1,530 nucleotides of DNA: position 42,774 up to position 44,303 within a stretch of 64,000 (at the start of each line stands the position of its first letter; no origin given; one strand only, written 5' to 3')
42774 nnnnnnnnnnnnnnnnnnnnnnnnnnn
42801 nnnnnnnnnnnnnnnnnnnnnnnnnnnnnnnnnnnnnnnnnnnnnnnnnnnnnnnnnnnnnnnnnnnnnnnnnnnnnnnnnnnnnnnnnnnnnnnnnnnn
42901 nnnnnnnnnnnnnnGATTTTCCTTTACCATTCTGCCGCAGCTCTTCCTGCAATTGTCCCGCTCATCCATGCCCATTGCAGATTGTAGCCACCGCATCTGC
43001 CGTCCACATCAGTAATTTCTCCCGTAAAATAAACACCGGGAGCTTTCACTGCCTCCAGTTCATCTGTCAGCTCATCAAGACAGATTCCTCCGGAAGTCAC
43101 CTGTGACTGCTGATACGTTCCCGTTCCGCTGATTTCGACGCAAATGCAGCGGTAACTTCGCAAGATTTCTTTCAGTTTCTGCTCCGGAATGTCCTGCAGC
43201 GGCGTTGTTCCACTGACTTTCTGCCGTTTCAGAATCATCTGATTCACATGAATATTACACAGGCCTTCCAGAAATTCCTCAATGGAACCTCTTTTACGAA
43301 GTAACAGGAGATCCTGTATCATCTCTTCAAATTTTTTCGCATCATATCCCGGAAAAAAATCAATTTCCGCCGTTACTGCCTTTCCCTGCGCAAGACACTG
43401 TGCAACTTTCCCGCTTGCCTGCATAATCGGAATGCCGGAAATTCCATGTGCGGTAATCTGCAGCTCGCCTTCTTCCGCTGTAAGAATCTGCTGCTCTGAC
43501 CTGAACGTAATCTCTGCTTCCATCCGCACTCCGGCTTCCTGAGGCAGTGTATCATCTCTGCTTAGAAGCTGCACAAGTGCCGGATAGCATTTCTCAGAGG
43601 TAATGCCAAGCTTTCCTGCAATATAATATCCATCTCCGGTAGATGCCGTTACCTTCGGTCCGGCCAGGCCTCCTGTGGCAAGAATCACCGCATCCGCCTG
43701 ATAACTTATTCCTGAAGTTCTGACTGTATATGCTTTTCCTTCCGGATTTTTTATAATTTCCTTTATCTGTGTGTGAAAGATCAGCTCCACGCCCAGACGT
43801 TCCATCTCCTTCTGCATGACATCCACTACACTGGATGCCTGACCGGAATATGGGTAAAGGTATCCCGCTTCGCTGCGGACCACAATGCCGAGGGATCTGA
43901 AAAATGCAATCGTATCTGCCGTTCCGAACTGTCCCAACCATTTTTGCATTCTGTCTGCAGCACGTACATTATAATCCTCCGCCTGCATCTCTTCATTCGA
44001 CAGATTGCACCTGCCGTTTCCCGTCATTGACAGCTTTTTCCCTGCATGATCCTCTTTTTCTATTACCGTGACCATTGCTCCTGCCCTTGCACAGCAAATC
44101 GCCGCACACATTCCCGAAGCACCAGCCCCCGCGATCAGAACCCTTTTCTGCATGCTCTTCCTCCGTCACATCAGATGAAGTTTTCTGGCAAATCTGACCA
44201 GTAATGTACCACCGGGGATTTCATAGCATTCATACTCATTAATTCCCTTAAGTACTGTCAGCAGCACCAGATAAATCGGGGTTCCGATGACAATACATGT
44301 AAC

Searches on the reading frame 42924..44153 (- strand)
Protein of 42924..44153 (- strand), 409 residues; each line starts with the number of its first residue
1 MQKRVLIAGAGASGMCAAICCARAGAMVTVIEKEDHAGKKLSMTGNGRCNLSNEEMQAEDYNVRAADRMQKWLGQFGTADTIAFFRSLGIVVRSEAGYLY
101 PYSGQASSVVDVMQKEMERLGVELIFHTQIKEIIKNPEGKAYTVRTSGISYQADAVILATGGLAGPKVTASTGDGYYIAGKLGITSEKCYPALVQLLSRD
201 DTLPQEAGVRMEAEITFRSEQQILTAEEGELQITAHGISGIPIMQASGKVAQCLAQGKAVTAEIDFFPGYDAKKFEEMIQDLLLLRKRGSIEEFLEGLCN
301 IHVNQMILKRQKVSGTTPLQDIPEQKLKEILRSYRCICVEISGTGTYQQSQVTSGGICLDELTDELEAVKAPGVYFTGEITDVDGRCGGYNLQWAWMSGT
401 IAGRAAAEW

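Call 67: search_protein_families(library=pfam, proteins=[window:42924-44153:-], max_evalue=0.000001)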
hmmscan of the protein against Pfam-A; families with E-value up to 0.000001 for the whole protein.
window:42924-44153:- (409 aa): 9 families
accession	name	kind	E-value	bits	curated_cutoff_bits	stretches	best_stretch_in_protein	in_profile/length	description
PF03486.20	HI0933_like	-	3.6e-61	207.2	50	1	4-404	2-243/244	HI0933-like protein Rossmann domain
PF22780.1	HI0933_like_1st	-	7.2e-20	71.9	27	1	190-352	1-165/165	HI0933-like protein barrel and H2TH domain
PF01266.30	DAO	-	3e-14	53.7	27.9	1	93-168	133-209/353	FAD dependent oxidoreductase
PF07992.20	Pyr_redox_2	-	4.5e-11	43.1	26.1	0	107-163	183-238/291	Pyridine nucleotide-disulphide oxidoreductase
PF12831.13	FAD_oxidored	-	4.7e-11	43.1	27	1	5-161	2-145/416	FAD dependent oxidoreductase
PF00890.30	FAD_binding_2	-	1.7e-10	41.1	20.4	1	5-78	2-76/414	FAD binding domain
PF00070.33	Pyr_redox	-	1.2e-09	39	22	0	109-146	42-79/82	Pyridine nucleotide-disulphide oxidoreductase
PF13738.12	Pyr_redox_3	-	6.9e-09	35.8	30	0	120-173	94-145/305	Pyridine nucleotide-disulphide oxidoreductase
PF01134.28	GIDA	-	5.8e-07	29.3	22.1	0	5-188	2-175/391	Glucose inhibited division protein A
